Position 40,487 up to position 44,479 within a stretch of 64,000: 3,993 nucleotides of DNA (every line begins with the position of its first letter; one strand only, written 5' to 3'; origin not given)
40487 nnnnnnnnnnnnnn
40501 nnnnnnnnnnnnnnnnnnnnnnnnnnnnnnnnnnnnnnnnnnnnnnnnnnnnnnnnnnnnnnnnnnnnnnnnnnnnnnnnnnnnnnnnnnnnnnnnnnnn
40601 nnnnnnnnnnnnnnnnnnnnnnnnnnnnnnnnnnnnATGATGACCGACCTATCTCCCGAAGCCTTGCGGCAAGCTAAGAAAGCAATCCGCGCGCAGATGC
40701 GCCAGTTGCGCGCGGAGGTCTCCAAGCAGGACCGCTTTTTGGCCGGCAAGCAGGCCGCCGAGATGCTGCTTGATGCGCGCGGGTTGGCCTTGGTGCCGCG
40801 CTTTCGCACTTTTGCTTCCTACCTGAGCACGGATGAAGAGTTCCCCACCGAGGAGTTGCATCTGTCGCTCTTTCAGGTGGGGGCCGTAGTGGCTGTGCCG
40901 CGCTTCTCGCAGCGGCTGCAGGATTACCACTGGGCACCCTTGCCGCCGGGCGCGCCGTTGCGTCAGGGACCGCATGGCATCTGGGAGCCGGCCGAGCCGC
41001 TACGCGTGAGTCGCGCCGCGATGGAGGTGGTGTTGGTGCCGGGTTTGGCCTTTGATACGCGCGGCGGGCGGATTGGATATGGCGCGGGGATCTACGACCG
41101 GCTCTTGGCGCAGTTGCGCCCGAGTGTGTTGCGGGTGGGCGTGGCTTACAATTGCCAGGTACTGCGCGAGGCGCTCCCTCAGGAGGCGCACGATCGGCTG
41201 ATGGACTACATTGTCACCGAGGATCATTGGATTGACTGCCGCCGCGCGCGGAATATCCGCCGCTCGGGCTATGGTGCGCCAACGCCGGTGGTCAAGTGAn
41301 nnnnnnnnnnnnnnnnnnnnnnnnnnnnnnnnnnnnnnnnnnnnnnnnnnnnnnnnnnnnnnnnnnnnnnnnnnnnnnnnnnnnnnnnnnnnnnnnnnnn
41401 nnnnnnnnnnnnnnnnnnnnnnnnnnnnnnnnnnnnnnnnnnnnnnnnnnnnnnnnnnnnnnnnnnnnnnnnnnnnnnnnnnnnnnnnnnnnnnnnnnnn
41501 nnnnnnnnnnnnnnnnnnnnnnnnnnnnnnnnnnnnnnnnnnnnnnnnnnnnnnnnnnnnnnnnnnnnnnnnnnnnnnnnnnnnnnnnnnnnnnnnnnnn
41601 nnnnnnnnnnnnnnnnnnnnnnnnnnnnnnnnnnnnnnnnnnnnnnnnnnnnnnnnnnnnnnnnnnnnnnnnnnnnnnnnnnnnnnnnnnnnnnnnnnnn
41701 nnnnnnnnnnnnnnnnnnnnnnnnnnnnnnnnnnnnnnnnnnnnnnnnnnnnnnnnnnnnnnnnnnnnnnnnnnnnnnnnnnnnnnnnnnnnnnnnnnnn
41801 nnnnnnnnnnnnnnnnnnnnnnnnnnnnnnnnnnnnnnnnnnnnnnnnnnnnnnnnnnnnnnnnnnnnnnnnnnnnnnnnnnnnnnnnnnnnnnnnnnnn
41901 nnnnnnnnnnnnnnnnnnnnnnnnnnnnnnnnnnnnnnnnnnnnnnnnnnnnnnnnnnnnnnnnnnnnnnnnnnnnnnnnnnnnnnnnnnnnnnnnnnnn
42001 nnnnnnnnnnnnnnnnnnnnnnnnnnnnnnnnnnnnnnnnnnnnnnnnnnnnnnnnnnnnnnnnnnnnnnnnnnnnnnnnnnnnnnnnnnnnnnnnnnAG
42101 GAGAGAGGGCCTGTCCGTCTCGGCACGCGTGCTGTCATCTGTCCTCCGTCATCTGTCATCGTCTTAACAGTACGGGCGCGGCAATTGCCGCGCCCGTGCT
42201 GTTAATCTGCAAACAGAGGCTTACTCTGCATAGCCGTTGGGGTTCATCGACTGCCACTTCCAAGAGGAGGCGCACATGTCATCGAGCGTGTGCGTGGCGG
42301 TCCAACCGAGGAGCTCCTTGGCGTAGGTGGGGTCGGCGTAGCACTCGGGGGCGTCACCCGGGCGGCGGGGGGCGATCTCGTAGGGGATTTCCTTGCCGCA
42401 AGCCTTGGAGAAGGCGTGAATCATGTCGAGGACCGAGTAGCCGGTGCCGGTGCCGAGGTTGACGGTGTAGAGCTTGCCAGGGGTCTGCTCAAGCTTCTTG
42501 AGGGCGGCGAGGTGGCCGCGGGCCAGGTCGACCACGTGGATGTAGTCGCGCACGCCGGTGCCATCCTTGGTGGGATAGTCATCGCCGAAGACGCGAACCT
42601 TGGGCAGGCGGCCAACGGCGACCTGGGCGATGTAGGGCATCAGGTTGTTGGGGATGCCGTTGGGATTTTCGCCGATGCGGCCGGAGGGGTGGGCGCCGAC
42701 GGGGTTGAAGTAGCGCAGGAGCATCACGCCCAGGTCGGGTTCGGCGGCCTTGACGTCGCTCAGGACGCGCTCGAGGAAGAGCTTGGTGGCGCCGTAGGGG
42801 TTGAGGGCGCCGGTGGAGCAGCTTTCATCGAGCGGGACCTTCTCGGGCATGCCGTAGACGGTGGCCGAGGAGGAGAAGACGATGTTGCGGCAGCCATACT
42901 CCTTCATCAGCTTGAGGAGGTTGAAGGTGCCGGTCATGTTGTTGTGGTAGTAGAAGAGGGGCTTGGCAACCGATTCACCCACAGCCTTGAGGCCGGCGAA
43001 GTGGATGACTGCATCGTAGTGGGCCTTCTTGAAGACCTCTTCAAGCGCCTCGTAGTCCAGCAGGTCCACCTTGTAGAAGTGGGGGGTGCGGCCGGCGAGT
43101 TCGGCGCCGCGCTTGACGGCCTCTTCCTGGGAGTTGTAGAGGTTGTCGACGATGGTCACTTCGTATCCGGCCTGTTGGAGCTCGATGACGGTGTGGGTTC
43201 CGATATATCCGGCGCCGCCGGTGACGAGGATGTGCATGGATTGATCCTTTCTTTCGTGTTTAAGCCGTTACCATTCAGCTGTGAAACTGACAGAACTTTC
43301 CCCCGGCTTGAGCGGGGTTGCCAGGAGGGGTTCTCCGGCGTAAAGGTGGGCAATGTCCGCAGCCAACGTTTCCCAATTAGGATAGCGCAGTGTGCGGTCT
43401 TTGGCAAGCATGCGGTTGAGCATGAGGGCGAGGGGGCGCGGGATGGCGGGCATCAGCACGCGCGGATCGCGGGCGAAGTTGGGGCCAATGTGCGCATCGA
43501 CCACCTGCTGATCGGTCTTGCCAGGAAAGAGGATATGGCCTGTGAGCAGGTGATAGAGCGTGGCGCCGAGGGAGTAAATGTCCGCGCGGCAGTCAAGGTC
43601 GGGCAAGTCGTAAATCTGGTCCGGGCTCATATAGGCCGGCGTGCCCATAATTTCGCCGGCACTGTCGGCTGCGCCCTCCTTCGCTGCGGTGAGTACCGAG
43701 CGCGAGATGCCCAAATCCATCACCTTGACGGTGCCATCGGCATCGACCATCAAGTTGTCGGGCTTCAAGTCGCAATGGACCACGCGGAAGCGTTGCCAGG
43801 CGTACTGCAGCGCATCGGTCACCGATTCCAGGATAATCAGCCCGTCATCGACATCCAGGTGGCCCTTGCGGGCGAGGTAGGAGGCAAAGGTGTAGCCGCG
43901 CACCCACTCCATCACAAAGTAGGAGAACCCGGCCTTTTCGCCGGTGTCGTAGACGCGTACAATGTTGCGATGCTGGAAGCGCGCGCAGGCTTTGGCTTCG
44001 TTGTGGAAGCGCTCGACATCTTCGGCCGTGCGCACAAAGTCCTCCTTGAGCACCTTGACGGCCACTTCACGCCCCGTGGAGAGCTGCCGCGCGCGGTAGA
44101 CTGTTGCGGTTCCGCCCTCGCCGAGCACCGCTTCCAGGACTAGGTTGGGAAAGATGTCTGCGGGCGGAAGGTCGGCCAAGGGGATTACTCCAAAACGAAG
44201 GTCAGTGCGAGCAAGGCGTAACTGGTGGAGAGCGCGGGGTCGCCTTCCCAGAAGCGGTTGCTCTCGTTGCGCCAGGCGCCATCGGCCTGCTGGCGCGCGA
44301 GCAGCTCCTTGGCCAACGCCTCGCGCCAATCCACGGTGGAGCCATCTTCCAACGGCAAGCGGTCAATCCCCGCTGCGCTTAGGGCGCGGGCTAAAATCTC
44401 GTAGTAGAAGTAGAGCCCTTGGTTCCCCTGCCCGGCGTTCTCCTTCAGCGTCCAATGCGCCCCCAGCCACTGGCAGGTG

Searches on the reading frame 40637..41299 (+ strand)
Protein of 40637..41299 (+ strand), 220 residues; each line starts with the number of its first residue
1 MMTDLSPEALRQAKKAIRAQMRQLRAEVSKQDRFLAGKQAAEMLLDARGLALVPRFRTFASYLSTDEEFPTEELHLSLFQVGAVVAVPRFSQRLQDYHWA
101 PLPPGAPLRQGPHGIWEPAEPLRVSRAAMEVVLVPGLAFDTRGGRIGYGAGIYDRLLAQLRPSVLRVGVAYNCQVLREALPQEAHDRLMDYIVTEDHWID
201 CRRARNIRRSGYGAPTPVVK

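Call 7: search_protein_families(library=pfam, proteins=[window:40637-41299:+], max_evalue=0.01)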
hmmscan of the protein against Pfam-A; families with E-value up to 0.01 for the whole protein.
window:40637-41299:+ (220 aa): 1 family
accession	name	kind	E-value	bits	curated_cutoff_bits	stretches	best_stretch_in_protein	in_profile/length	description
PF01812.26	5-FTHF_cyc-lig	-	3.1e-35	122.2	27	1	14-195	1-186/186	5-formyltetrahydrofolate cyclo-ligase family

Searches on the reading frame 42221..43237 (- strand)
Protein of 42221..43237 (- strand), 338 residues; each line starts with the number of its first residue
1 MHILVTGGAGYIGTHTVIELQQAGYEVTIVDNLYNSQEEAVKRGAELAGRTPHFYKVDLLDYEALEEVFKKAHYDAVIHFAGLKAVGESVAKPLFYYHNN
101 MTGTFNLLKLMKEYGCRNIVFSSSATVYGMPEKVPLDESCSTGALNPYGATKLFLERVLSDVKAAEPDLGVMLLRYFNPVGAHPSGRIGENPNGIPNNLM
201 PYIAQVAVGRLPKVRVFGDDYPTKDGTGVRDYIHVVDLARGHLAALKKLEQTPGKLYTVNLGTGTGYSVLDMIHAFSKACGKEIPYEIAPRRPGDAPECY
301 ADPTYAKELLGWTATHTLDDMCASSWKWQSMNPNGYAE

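Call 7: search_protein_families(library=pfam, proteins=[window:42221-43237:-], max_evalue=0.01)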
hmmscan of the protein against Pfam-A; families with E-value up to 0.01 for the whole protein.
window:42221-43237:- (338 aa): 12 families
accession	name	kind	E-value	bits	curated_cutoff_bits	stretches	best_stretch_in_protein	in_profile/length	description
PF01370.27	Epimerase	-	1.9e-57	194.9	20.9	1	3-257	1-237/240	NAD dependent epimerase/dehydratase family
PF16363.11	GDP_Man_Dehyd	-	9.3e-55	186.8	27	1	4-323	1-330/332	GDP-mannose 4,6 dehydratase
PF01073.25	3Beta_HSD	-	6.2e-13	48.8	22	1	4-129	1-121/280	3-beta hydroxysteroid dehydrogenase/isomerase family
PF04321.23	RmlD_sub_bind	-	1.6e-12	47.6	27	1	1-160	1-137/287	RmlD substrate binding domain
PF02719.21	Polysacc_synt_2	-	3e-11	43.5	20.2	1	3-182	1-174/293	Polysaccharide biosynthesis protein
PF00106.31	adh_short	-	9.3e-09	35.5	26.6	1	2-128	2-141/195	short chain dehydrogenase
PF05368.20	NmrA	-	1.2e-06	28.8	27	1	2-124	4-107/298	NmrA-like family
PF13460.12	NAD_binding_10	-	2.9e-06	27.7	27.2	1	7-134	1-109/184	NAD(P)H-binding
PF08659.16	KR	-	0.00015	22.2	22.6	1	3-133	3-146/180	KR domain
PF07993.18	NAD_binding_4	-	0.00086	19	20.1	0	73-175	88-203/258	Male sterility protein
PF13439.12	Glyco_transf_4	-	0.0014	19.1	28.5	1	7-101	2-107/170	Glycosyltransferase Family 4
PF13561.12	adh_short_C2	-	0.0038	17.3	27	1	12-83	8-81/236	Enoyl-(Acyl carrier protein) reductase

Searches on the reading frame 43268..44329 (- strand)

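Call 9: search_protein_families(library=pfam, proteins=[window:43268-44329:-], max_evalue=0.001)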
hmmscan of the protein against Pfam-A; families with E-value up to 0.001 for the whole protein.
window:43268-44329:- (353 aa): 4 families
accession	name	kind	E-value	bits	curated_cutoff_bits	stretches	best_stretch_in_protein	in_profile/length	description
PF00069.31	Pkinase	-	5.4e-46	157.5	31.7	1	66-316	4-252/263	Protein kinase domain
PF07714.23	PK_Tyr_Ser-Thr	-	1.6e-26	93.6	23.1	1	65-279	3-216/258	Protein tyrosine and serine/threonine kinase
PF03109.22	ABC1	-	4.7e-10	39.5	22.9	1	97-218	109-223/244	ABC1 atypical kinase-like domain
PF01636.29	APH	-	1.6e-08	35.1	23.2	1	154-200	133-187/239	Phosphotransferase enzyme family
